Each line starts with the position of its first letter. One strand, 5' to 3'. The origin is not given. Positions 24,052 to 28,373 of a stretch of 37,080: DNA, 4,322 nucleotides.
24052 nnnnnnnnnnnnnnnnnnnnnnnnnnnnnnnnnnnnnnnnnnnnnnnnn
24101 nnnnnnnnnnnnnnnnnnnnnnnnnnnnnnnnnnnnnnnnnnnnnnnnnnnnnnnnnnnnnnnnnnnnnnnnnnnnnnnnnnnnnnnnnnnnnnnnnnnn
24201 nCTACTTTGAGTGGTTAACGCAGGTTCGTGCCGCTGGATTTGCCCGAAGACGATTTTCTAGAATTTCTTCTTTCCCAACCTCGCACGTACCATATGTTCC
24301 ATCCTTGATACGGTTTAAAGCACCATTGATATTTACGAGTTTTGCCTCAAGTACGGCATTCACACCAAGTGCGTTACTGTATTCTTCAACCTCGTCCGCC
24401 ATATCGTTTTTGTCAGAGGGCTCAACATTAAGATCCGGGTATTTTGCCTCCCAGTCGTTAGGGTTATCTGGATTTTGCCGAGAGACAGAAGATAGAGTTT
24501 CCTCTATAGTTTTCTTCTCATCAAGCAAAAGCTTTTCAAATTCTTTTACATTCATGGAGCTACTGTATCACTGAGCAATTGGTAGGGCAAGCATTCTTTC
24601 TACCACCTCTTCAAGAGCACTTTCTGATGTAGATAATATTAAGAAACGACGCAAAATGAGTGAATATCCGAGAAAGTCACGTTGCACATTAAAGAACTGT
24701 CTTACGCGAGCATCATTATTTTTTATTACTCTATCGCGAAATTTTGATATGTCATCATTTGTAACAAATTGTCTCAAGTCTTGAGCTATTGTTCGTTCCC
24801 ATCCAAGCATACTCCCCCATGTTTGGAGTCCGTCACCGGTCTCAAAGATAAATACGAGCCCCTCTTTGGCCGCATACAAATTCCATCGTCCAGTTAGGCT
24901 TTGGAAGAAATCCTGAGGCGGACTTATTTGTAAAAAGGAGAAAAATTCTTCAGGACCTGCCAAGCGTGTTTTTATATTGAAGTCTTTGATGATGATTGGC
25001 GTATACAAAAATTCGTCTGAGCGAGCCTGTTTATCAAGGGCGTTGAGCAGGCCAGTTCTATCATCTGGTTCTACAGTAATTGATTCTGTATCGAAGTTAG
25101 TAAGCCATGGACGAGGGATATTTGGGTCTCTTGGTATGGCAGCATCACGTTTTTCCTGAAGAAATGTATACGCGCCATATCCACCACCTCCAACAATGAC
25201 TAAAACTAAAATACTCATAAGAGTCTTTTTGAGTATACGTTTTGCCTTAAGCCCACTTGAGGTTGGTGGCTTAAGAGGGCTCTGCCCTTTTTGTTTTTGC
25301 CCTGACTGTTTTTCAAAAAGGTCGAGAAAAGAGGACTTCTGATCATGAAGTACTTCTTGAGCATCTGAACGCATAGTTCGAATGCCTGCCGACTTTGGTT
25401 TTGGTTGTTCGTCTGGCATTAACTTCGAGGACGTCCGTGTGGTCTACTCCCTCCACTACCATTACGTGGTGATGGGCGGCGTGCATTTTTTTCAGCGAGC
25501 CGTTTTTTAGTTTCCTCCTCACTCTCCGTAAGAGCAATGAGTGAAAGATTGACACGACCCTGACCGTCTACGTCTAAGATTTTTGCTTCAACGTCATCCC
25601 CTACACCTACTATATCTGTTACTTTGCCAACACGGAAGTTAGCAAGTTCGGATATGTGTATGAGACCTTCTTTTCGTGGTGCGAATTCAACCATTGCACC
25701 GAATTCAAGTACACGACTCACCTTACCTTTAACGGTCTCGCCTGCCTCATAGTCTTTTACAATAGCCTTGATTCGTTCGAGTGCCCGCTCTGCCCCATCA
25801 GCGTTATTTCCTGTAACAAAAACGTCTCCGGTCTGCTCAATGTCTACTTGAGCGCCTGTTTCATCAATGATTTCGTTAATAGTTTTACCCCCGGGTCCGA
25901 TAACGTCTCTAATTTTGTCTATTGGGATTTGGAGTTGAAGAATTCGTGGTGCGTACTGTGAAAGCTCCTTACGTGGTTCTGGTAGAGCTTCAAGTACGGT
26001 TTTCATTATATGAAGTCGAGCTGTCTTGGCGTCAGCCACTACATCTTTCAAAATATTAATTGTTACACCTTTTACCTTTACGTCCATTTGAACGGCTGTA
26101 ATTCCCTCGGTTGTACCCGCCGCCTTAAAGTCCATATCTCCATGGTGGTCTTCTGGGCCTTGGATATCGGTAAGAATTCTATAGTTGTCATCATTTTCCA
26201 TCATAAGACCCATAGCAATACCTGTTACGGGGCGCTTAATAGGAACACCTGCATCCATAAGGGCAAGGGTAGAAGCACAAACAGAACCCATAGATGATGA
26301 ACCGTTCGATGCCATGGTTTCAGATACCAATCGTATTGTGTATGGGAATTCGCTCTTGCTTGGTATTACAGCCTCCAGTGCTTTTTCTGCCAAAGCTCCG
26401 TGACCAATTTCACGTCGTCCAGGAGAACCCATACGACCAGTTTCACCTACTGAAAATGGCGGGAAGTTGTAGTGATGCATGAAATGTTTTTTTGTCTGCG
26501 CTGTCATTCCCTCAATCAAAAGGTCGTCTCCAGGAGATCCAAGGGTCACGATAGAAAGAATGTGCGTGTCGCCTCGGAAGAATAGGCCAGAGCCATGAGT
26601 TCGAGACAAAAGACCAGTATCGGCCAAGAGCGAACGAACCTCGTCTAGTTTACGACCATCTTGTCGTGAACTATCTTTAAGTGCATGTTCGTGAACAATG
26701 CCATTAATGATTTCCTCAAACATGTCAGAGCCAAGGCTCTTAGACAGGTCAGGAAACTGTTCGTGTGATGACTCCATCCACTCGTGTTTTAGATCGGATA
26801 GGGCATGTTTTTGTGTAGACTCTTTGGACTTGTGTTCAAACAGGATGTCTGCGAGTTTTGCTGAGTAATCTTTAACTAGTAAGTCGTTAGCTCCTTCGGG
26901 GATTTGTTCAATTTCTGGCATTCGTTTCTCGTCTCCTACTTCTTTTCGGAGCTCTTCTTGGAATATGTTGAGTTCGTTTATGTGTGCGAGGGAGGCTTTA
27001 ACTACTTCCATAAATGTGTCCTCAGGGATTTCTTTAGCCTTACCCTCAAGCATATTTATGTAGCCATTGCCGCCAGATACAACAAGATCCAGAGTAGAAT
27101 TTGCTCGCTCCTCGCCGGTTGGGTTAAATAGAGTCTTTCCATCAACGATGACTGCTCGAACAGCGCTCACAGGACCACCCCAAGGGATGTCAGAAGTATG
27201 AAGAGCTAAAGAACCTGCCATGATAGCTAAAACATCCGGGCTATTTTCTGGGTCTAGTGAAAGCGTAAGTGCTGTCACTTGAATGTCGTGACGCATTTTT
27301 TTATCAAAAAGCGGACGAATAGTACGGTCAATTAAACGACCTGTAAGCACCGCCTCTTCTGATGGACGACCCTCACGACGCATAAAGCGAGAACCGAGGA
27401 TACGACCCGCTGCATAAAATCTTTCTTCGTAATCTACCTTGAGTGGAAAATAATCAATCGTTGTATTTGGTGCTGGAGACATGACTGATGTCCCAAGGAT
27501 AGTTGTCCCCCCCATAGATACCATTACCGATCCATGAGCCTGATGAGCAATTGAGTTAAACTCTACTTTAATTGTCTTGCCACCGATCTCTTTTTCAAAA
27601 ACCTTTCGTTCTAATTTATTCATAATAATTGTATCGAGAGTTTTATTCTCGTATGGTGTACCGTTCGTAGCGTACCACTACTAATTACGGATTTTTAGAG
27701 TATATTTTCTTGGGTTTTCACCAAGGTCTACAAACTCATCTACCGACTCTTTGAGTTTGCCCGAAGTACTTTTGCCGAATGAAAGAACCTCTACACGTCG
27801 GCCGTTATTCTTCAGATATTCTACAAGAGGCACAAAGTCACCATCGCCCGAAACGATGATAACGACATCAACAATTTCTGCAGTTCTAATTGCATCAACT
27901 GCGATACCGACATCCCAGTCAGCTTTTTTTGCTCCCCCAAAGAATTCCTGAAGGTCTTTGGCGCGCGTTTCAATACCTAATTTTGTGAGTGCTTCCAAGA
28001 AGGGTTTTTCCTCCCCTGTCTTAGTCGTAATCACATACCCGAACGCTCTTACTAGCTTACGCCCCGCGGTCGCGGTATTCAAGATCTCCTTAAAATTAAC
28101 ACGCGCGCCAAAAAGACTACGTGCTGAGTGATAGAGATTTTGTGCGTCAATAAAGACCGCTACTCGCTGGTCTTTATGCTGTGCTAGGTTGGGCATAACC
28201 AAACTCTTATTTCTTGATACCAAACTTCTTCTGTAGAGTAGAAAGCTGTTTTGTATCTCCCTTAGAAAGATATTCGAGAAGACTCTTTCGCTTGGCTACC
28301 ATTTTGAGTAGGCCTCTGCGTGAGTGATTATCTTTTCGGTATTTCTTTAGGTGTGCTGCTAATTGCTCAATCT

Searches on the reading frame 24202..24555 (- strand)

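Call 52: search_protein_families(library=pfam, proteins=[window:24202-24555:-], max_evalue=0.001)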
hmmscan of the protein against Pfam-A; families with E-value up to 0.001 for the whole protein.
window:24202-24555:- (117 aa): 1 family
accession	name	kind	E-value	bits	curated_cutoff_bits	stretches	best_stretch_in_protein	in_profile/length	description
PF01258.23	zf-dskA_traR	-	5e-08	33.3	24.9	1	86-114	1-29/36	Prokaryotic dksA/traR C4-type zinc finger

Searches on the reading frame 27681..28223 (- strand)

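Call 7: search_protein_families(library=pfam, proteins=[window:27681-28223:-], max_evalue=0.1)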
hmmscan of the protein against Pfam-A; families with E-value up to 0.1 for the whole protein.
window:27681-28223:- (180 aa): 1 family
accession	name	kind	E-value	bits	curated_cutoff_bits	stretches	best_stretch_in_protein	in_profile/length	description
PF01936.24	NYN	-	1.8e-35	123.1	24.2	1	20-167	1-144/145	NYN domain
